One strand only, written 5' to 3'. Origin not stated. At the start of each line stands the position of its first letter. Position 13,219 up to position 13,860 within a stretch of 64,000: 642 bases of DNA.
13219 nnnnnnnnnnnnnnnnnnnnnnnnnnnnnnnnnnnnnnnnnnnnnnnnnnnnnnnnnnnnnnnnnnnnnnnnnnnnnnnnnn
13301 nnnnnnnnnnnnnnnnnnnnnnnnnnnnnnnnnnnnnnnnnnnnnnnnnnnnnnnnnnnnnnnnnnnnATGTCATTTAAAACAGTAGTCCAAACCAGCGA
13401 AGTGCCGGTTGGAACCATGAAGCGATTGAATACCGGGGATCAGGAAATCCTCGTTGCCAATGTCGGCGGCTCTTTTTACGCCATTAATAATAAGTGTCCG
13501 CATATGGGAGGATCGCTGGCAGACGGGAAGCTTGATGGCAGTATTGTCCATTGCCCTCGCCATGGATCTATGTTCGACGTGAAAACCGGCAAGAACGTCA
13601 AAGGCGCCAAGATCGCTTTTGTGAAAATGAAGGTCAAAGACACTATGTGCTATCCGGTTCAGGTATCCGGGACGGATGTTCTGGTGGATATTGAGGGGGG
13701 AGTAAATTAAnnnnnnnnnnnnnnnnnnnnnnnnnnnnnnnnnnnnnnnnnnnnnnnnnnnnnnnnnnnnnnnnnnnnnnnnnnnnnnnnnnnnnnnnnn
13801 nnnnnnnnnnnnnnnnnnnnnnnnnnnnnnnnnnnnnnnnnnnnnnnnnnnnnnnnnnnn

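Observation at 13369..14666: Heliorhodopsin gene immediately downstream of a small Rieske [2Fe-2S] protein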

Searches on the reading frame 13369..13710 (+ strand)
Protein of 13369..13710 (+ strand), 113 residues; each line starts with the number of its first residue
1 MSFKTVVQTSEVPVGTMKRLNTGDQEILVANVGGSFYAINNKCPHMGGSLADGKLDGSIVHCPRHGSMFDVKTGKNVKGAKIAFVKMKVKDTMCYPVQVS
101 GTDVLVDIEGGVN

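Call 3: search_protein_families(library=pfam, proteins=[window:13369-13710:+], max_evalue=0.01)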
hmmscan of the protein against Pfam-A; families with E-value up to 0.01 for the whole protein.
window:13369-13710:+ (113 aa): 3 families
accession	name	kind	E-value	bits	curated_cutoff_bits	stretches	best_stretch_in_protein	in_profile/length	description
PF00355.32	Rieske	-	1.4e-17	63.8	20.3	1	5-79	4-78/88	Rieske [2Fe-2S] domain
PF13806.12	Rieske_2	-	6.3e-09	36.1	27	1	3-106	2-103/104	Rieske-like [2Fe-2S] domain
PF22543.2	Rieske_4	-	0.0011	19.6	28.4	1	23-77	20-78/119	Soluble Rieske-type ferredoxin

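Call 11: find_homologous_proteins(query=window:13369-13710:+, max_evalue=0.00001)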
Query window:13369-13710:+ (113 aa): 97 proteins with E <= 0.00001 among 106 candidates.
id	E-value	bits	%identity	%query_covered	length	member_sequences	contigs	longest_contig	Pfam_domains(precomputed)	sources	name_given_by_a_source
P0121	2.6e-69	248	100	100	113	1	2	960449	PF00355.33,PF13806.13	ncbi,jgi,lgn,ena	ncbi:MAG: Rieske 2Fe-2S domain-containing protein [Patescibacteria group bacterium]|jgi:3-phenylprop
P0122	8.5e-43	163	65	96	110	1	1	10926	PF00355.33,PF13806.13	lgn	-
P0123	1.7e-40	155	63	96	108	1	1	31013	PF00355.33,PF13806.13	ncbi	ncbi:MAG: Rieske 2Fe-2S domain-containing protein [Patescibacteria group bacterium]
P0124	1.7e-39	152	65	96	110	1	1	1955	PF00355.33,PF13806.13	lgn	-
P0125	1.4e-38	149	60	96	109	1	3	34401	PF00355.33,PF13806.13,PF22543.3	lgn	-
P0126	1.2e-37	146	62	96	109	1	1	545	PF00355.33,PF13806.13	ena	-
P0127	2.1e-37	145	61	96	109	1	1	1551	PF00355.33,PF13806.13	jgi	jgi:3-phenylpropionate/trans-cinnamate dioxygenase ferredoxin subunit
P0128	8.8e-37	143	58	96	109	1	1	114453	PF00355.33,PF13806.13,PF22543.3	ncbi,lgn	-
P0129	1.9e-36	142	55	96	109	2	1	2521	PF00355.33,PF13806.13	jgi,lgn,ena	-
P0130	1.4e-35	139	57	96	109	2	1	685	PF00355.33,PF13806.13,PF22543.3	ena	-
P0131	1.3e-34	136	53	96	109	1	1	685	PF00355.33,PF13806.13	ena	-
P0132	2.2e-34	136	53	96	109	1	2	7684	PF00355.33,PF13806.13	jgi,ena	-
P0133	3.2e-34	135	57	96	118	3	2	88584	PF00355.33,PF13806.13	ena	-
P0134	5.4e-34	134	55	96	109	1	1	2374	PF00355.33,PF13806.13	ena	-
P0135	8.5e-34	134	59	96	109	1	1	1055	PF00355.33,PF13806.13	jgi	jgi:3-phenylpropionate/trans-cinnamate dioxygenase ferredoxin component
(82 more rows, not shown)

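Call 15: find_encoding_contigs(protein=P0123, flank=6000, max_places=3)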
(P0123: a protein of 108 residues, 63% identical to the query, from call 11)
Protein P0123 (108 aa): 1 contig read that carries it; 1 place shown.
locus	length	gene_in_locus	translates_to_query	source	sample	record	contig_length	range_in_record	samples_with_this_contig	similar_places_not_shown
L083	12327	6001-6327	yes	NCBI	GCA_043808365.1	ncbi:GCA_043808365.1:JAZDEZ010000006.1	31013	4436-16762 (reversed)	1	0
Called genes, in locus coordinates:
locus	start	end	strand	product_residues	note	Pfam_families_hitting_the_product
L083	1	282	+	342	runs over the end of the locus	PF13581:HATPase_c_2, PF02518:HATPase_c (weak), PF14213:DUF4325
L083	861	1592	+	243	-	PF01135:PCMT, PF01209:Ubie_methyltran, PF06325:PrmA (weak), PF13489:Methyltransf_23, PF13847:Methyltransf_31, PF08241:Methyltransf_11, PF08242:Methyltransf_12, PF13649:Methyltransf_25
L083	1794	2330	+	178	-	-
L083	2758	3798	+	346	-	PF13310:Virulence_RhuM, PF02661:Fic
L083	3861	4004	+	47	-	-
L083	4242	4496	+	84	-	PF01541:GIY-YIG, PF10544:T5orf172 (weak)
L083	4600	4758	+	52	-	-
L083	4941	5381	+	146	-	-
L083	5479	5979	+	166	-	PF03449:GreA_GreB_N, PF01272:GreA_GreB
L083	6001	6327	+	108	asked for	PF00355:Rieske, PF13806:Rieske_2 (weak)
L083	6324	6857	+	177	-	PF21981:RecX_HTH3 (faint), PF21982:RecX_HTH1 (faint)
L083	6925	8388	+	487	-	PF00005:ABC_tran, PF02463:SMC_N (faint), PF03193:RsgA_GTPase (faint), PF13191:AAA_16 (faint), PF13401:AAA_22 (faint), PF13476:AAA_23 (faint), PF13555:AAA_29 (faint), PF00005:ABC_tran, +1 more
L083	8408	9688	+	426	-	PF00890:FAD_binding_2 (weak), PF01266:DAO (faint), PF03486:HI0933_like, PF07992:Pyr_redox_2, PF12831:FAD_oxidored, PF13450:NAD_binding_8 (weak), PF13738:Pyr_redox_3 (faint), PF22780:HI0933_like_1st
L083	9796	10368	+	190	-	PF23477:zf_Tbcl_2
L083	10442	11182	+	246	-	PF01135:PCMT, PF01209:Ubie_methyltran, PF05175:MTS (weak), PF06325:PrmA, PF13847:Methyltransf_31, PF08241:Methyltransf_11, PF08242:Methyltransf_12, PF13649:Methyltransf_25, +3 more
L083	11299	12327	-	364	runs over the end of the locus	PF03060:NMO, PF01180:DHO_dh (weak), PF01070:FMN_dh (weak)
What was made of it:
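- In L083 the Rieske stop overlaps the recX start (call 15), whereas the window has 3.7 kb between them.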

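Call 16: find_encoding_contigs(protein=P0122, flank=6000, max_places=3)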
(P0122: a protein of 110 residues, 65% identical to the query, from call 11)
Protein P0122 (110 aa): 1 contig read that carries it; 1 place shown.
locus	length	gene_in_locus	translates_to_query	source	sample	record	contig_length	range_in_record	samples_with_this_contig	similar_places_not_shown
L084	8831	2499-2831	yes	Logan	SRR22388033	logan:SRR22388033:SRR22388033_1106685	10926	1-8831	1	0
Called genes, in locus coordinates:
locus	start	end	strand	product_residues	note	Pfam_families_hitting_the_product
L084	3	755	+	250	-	?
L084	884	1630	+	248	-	PF19516:DUF6049 (weak)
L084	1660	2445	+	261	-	PF01135:PCMT, PF00891:Methyltransf_2 (weak), PF13489:Methyltransf_23, PF01209:Ubie_methyltran, PF13847:Methyltransf_31, PF08241:Methyltransf_11, PF08242:Methyltransf_12, PF13649:Methyltransf_25, +1 more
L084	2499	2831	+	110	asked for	PF00355:Rieske, PF13806:Rieske_2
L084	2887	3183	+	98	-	-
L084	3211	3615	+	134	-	-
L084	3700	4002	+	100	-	PF08922:DUF1905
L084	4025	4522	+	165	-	PF03449:GreA_GreB_N, PF01272:GreA_GreB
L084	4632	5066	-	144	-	-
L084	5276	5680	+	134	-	PF12680:SnoaL_2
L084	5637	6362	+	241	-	PF04229:GrpB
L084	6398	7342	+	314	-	PF01551:Peptidase_M23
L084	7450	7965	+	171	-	-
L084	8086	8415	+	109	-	-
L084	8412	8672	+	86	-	PF01541:GIY-YIG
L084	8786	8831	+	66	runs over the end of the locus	PF12844:HTH_19, PF13560:HTH_31, PF01381:HTH_3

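Call 17: find_encoding_contigs(protein=P0125, flank=6000, max_places=3)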
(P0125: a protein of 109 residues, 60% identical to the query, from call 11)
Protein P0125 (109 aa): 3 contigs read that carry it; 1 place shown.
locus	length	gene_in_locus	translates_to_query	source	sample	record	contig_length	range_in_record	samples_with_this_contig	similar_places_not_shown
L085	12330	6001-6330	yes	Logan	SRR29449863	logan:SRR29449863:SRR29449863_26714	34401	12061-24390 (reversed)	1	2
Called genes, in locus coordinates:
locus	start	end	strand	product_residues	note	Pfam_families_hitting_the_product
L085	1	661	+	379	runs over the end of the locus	PF27457:RNase_HII_N, PF01351:RNase_HII, PF02021:UPF0102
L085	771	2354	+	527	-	PF00005:ABC_tran, PF13304:AAA_21 (faint), PF12848:ABC_tran_Xtn, PF00005:ABC_tran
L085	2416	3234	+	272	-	PF04909:Amidohydro_2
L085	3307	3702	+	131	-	PF01894:YjbQ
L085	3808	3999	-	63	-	PF08984:DUF1858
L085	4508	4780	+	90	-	-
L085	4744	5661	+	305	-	-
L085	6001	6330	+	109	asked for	PF00355:Rieske, PF13806:Rieske_2, PF22543:Rieske_4 (faint)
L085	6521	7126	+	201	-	PF02525:Flavodoxin_2, PF03358:FMN_red (weak)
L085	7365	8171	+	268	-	PF01551:Peptidase_M23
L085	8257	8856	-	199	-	PF02397:Bac_transf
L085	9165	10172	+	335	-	PF13641:Glyco_tranf_2_3, PF00535:Glycos_transf_2, PF10111:Glyco_tranf_2_2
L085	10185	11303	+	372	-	PF14307:Glyco_tran_WbsX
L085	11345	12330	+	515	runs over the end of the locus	PF01943:Polysacc_synt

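Call 18: find_encoding_contigs(protein=P0128, flank=6000, max_places=3)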
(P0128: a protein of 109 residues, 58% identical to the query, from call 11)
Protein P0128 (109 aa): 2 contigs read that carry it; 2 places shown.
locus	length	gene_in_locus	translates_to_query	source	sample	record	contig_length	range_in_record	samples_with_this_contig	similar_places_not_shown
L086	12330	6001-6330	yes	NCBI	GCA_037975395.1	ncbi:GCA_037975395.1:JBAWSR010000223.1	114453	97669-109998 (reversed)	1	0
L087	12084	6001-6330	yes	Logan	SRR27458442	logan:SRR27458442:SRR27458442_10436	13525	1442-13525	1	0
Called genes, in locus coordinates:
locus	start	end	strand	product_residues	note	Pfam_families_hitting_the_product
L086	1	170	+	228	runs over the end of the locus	PF01048:PNP_UDP_1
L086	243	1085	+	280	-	PF03193:RsgA_GTPase, PF01926:MMR_HSR1, PF02421:FeoB_N (weak)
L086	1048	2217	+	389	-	PF27457:RNase_HII_N, PF01351:RNase_HII, PF02021:UPF0102, PF08378:NERD (weak)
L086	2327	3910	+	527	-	PF00005:ABC_tran, PF02463:SMC_N (faint), PF13304:AAA_21 (faint), PF12848:ABC_tran_Xtn, PF00005:ABC_tran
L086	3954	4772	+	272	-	PF04909:Amidohydro_2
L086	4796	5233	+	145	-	PF01894:YjbQ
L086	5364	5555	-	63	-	PF08984:DUF1858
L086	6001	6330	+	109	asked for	PF00355:Rieske, PF13806:Rieske_2, PF22543:Rieske_4 (weak)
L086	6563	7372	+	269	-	PF01551:Peptidase_M23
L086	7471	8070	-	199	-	PF02397:Bac_transf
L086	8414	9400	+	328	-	PF00535:Glycos_transf_2, PF10111:Glyco_tranf_2_2, PF13641:Glyco_tranf_2_3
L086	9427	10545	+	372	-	PF14307:Glyco_tran_WbsX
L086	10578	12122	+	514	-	PF01943:Polysacc_synt (weak)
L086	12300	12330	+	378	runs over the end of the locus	PF01073:3Beta_HSD, PF01370:Epimerase, PF02719:Polysacc_synt_2, PF07993:NAD_binding_4, PF16363:GDP_Man_Dehyd, PF01370:Epimerase, PF01073:3Beta_HSD (weak), PF16363:GDP_Man_Dehyd, +1 more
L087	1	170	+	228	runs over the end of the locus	PF01048:PNP_UDP_1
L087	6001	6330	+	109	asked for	PF00355:Rieske, PF13806:Rieske_2, PF22543:Rieske_4 (weak)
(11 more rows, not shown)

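Call 43: find_related_loci(query=A2, collection=metagenome_contigs, flank=5000)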
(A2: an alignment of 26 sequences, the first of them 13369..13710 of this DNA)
Query A2 (113 aa) in metagenome_contigs; peptide patterns used: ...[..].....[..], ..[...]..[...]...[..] (x = any residue, [..] = any of these).
600 stretches matched a pattern (row limit reached: there are more); 576 encode a relative of the query (tblastn E <= 1e-3); the best 80 are kept; 80 distinct loci.
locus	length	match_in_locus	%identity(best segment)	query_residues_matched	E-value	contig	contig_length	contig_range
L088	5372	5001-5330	53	1-110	1e-38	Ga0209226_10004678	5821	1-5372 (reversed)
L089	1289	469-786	57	3-108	5e-39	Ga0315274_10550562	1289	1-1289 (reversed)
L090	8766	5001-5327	52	1-109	4e-38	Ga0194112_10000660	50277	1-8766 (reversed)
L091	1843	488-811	56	1-108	1e-37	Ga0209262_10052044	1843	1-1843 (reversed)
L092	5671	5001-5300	59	9-108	5e-37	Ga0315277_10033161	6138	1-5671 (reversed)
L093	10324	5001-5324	50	1-108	2e-36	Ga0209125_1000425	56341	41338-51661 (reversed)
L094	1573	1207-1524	53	3-108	3e-37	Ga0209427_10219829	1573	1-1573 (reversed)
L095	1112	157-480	54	1-108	6e-38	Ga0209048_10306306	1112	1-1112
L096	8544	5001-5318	54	1-106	6e-36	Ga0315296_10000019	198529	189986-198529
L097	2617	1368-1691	49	1-108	8e-36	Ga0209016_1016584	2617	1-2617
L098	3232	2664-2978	55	3-108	2e-35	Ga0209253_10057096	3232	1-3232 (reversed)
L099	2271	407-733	50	1-109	2e-34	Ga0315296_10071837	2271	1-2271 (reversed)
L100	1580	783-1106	50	1-108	1e-34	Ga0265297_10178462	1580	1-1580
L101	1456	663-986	54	1-108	1e-34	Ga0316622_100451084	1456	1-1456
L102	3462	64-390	46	1-109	1e-33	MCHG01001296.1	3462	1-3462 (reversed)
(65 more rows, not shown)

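Call 60: search_solved_structures(query=window:13369-13710:+, max_evalue=0.001, show_alignments=1)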
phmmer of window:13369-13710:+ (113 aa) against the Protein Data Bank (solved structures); distinct sequences matched with E-value up to 0.001: 19.
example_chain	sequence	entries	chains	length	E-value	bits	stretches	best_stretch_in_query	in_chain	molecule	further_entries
4emj_B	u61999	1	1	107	7.2e-17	64.6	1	3-111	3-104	Toluene 1,2-dioxygenase system ferredoxin subunit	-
3dqy_A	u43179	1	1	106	1.2e-16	63.9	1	6-111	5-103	Toluene 1,2-dioxygenase system ferredoxin subunit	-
2e4p_A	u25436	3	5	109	2.5e-13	53.2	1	1-109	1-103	Biphenyl dioxygenase ferredoxin subunit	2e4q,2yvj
1fqt_A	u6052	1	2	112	1.1e-12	51.1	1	1-111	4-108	RIESKE-TYPE FERREDOXIN OF BIPHENYL DIOXYGENASE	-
1vck_A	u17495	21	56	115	1.9e-12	50.3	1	6-78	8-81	ferredoxin component of carbazole | Ferredoxin CarAc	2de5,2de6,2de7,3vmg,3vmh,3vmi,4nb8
5bok_A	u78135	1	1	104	7.9e-12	48.4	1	9-105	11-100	Ferredoxin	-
2qpz_A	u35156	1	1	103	1.8e-10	44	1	7-108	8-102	Naphthalene 1,2-dioxygenase system ferredoxin subunit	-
2i7f_A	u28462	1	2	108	2.5e-09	40.3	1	27-75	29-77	Ferredoxin component of dioxygenase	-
8hn2_A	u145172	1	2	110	1.6e-07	34.5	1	8-85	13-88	Cytochrome b6-f complex iron-sulfur subunit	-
8jng_A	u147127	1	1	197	1e-06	31.9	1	6-75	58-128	Methanesulfonate monooxygenase ferredoxin subunit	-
3gce_A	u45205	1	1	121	1.4e-06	31.5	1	15-106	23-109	Ferredoxin component of carbazole 1,9a-dioxygenase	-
1sjg_A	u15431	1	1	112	1.4e-06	31.5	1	1-110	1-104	Toluene-4-monooxygenase system protein C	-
1vm9_A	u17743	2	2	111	3.1e-06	30.4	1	2-110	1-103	Toluene-4-monooxygenase system protein C | Toluene-4-monooxygenase system ferredoxin subunit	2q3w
4p1c_H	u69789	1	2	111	4e-06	30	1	2-110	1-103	Toluene-4-monooxygenase system ferredoxin subunit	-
4p1b_H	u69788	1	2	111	4e-06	30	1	2-110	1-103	Toluene-4-monooxygenase system ferredoxin subunit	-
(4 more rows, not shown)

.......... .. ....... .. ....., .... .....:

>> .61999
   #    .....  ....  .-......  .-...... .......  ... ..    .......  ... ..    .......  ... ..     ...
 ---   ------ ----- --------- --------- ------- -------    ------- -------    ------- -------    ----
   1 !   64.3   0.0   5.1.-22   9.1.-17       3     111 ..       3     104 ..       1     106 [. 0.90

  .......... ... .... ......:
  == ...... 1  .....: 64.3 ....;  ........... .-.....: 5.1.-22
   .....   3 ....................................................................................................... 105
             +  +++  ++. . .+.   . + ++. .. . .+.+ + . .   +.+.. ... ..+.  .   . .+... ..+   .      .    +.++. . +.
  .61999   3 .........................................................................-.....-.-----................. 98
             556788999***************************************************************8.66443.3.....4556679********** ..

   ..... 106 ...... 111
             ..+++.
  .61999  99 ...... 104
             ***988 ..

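Call 61: search_protein_families(library=ncbifam, proteins=[window:13369-13710:+], max_evalue=0.001)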
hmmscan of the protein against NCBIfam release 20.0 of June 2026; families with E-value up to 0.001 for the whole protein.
window:13369-13710:+ (113 aa): 9 families
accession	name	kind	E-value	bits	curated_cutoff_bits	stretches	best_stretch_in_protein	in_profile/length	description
NF007422.0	PRK09965.1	equivalog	6e-20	71.3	113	1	5-109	5-101/106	bifunctional 3-phenylpropionate/cinnamic acid dioxygenase ferredoxin subunit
NF042948.2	3PPDioc_HcaC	equivalog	2.6e-15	56.6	150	1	5-109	5-103/105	3-phenylpropionate/cinnamic acid dioxygenase ferredoxin subunit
NF041683.1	ant_diox_AndAb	equivalog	3.6e-11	43.1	150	1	4-107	3-99/100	anthranilate 1,2-dioxygenase ferredoxin subunit AndAb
TIGR02377.1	MocE_fam_FeS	subfamily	2.4e-09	37.1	136.15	1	33-108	33-101/101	MocE family 2Fe-2S type ferredoxin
TIGR02378.1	nirD_assim_sml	equivalog_domain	4.1e-09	36.5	74.65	1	4-89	3-94/105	nitrite reductase small subunit NirD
NF041174.1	SDX_Thmprot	equivalog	9.5e-09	35.4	170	1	22-90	22-90/109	sulredoxin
NF010001.0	PRK13474.1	subfamily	0.00017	21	154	1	36-103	100-168/178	cytochrome b6-f complex iron-sulfur subunit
NF045928.1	Cytb6fFeSPetC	equivalog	0.00048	19.5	250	1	37-91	102-157/179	cytochrome b6-f complex iron-sulfur subunit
NF052579.1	BetMthstMoxSdmAMthl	equivalog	0.00062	18.8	600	1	17-71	32-87/351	4beta-methylsterol monooxygenase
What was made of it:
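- Closest known: Rieske-type ferredoxins of aromatic-ring dioxygenase systems. Same: These are the best structural and sequence matches (calls 60, 61).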
